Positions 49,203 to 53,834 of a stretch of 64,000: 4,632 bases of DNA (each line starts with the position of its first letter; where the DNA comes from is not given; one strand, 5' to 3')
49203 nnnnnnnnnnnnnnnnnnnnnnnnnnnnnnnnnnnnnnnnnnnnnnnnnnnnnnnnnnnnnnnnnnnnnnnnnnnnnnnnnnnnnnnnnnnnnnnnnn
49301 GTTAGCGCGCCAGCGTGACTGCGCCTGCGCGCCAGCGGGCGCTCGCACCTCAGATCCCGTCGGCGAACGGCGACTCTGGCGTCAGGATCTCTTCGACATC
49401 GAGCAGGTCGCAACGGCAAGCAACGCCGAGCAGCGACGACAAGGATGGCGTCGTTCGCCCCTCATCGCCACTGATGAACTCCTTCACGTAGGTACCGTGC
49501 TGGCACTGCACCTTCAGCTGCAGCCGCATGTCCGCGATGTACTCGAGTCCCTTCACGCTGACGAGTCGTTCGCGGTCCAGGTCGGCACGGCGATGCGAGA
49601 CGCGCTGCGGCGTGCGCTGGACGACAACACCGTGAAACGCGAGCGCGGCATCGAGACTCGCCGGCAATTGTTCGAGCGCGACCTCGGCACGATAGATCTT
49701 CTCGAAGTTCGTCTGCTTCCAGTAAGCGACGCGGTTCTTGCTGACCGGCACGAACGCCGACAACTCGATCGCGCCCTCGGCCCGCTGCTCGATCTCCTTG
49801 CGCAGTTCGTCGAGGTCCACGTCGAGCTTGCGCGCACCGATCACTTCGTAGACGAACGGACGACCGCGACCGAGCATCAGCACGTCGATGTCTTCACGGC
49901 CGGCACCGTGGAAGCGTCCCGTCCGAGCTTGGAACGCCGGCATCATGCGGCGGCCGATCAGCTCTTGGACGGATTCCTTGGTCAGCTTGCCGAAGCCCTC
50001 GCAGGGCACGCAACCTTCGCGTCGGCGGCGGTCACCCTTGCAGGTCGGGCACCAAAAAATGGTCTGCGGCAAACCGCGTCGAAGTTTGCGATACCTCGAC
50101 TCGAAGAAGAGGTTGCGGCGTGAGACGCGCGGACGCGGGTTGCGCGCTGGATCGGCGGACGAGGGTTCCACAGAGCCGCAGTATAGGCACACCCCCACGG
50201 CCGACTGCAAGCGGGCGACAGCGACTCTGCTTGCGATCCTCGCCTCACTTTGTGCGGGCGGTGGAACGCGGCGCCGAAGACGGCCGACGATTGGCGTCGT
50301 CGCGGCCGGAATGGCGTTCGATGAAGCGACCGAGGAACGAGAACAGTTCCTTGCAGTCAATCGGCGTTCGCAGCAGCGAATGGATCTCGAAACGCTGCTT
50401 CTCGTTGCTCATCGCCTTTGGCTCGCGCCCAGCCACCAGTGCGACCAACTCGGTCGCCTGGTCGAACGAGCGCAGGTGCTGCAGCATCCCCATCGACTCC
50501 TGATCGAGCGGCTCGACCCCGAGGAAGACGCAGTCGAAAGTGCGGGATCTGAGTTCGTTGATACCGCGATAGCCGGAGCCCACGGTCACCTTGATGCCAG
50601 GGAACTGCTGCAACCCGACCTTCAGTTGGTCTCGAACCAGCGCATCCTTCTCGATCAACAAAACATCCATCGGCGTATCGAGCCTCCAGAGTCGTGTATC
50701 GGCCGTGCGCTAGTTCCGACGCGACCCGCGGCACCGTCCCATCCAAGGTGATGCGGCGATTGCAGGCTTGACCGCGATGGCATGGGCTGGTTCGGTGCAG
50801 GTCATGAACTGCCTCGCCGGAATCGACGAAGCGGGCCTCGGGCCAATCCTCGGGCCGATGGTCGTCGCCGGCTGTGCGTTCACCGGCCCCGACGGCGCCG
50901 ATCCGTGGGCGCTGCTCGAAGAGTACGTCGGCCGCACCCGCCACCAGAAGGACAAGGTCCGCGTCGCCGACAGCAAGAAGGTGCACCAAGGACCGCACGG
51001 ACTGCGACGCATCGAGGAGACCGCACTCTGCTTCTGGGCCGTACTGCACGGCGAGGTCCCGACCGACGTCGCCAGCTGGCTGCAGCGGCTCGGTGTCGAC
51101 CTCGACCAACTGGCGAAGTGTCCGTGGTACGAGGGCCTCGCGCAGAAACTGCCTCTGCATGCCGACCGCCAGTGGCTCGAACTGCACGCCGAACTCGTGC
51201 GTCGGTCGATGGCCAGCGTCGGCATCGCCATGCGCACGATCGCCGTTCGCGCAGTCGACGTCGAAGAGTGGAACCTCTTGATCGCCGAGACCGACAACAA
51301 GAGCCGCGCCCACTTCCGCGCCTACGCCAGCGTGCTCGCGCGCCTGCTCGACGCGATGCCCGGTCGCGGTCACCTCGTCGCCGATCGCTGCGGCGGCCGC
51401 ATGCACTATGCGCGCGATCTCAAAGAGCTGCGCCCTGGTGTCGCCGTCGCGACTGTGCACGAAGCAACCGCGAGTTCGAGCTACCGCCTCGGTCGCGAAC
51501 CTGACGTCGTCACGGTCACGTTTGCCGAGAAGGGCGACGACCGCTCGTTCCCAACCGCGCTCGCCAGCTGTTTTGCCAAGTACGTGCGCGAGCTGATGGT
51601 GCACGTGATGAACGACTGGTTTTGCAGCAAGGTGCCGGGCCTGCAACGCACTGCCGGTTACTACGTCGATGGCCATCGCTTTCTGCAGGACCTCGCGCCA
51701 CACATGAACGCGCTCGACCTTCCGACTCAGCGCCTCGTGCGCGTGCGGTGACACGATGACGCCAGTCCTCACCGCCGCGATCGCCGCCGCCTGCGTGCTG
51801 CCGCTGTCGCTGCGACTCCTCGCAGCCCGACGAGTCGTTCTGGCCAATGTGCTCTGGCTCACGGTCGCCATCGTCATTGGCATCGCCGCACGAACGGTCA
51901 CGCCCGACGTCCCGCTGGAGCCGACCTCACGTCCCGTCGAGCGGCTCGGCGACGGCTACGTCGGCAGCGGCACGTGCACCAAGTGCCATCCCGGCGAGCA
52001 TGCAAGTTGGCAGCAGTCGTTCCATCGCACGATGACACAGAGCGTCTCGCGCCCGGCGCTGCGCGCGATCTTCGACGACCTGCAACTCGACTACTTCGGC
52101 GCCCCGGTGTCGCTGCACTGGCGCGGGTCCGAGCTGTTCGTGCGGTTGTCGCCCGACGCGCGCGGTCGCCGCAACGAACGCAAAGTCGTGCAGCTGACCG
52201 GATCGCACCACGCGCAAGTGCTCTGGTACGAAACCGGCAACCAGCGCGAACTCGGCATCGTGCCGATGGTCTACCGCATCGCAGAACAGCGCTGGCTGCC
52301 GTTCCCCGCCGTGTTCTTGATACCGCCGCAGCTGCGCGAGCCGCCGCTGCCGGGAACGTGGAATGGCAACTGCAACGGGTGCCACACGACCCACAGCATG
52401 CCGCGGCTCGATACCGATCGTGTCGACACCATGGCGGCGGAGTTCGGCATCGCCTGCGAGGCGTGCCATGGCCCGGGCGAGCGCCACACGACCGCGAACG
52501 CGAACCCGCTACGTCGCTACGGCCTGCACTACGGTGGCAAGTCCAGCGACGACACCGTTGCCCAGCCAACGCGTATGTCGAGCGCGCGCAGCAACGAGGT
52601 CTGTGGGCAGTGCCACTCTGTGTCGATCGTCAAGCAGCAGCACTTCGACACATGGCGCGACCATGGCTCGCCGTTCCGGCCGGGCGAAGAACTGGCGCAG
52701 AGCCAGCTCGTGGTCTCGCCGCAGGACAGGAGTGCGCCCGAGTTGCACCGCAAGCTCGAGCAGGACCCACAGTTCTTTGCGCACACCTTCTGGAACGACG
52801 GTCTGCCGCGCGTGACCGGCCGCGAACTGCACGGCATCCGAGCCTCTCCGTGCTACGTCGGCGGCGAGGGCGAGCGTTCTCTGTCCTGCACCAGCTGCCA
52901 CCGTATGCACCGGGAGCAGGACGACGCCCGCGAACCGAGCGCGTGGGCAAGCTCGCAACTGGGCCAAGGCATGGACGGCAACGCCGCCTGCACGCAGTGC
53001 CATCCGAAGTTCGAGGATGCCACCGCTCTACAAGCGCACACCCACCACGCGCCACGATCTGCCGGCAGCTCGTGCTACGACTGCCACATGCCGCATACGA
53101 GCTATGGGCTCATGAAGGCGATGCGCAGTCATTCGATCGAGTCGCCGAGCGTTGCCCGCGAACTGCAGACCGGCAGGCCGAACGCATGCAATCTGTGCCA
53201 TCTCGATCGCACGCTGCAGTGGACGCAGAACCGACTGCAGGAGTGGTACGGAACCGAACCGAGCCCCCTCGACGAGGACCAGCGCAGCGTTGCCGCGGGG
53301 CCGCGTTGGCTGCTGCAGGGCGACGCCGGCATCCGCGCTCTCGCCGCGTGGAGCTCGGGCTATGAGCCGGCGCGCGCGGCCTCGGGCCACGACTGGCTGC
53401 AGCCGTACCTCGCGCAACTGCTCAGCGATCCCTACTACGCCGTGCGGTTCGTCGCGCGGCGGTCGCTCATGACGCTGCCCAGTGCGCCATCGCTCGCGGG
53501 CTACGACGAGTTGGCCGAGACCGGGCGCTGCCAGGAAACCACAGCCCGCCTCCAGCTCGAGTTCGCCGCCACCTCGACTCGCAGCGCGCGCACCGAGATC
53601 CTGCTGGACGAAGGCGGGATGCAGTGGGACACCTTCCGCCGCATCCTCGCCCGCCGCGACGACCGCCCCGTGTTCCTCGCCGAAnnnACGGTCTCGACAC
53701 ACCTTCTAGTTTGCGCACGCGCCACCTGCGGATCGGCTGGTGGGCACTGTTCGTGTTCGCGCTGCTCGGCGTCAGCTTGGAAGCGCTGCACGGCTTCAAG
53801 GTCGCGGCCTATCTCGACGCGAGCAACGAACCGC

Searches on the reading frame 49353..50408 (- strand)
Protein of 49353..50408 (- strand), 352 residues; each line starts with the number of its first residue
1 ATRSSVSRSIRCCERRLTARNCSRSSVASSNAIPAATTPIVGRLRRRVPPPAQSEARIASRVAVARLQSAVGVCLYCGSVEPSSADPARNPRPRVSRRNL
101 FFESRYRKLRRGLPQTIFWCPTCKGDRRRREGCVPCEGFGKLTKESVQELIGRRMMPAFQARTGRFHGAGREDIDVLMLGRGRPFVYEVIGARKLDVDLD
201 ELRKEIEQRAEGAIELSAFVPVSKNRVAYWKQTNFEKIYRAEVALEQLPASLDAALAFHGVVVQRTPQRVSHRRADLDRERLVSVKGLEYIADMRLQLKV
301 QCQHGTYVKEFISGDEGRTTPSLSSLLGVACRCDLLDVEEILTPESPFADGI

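Call 105: search_protein_families(library=pfam, proteins=[window:49353-50408:-], max_evalue=0.00001)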
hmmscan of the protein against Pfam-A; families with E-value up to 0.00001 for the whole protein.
window:49353-50408:- (352 aa): 1 family
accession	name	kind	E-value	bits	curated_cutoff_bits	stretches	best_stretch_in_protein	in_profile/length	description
PF21238.2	Pus10_C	-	8.3e-56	189.6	27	1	101-341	1-231/232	Pus10, C-terminal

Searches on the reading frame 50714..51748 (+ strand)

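Call 105: search_protein_families(library=pfam, proteins=[window:50714-51748:+], max_evalue=0.00001)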
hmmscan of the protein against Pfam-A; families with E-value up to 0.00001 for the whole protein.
window:50714-51748:+ (345 aa): 1 family
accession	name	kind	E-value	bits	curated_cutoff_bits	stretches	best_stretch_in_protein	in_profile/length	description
PF01351.25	RNase_HII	-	2.9e-11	44.1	25.8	0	35-57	1-23/199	Ribonuclease HII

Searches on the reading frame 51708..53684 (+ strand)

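Call 105: search_protein_families(library=pfam, proteins=[window:51708-53684:+], max_evalue=0.00001)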
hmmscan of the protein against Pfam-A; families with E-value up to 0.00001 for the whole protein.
window:51708-53684:+ (659 aa): 3 families
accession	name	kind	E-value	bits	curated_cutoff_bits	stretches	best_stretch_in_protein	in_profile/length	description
PF14522.11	Cytochrome_C7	-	2.5e-09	37.3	24.8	0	424-498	12-66/67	Cytochrome c7 and related cytochrome c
PF09699.15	Paired_CXXCH_1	-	9.3e-08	32.1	20.6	0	393-435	8-39/41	Doubled CXXCH motif (Paired_CXXCH_1)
PF02335.20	Cytochrom_C552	-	2.2e-06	27.3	24.1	0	451-508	242-291/438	Cytochrome c552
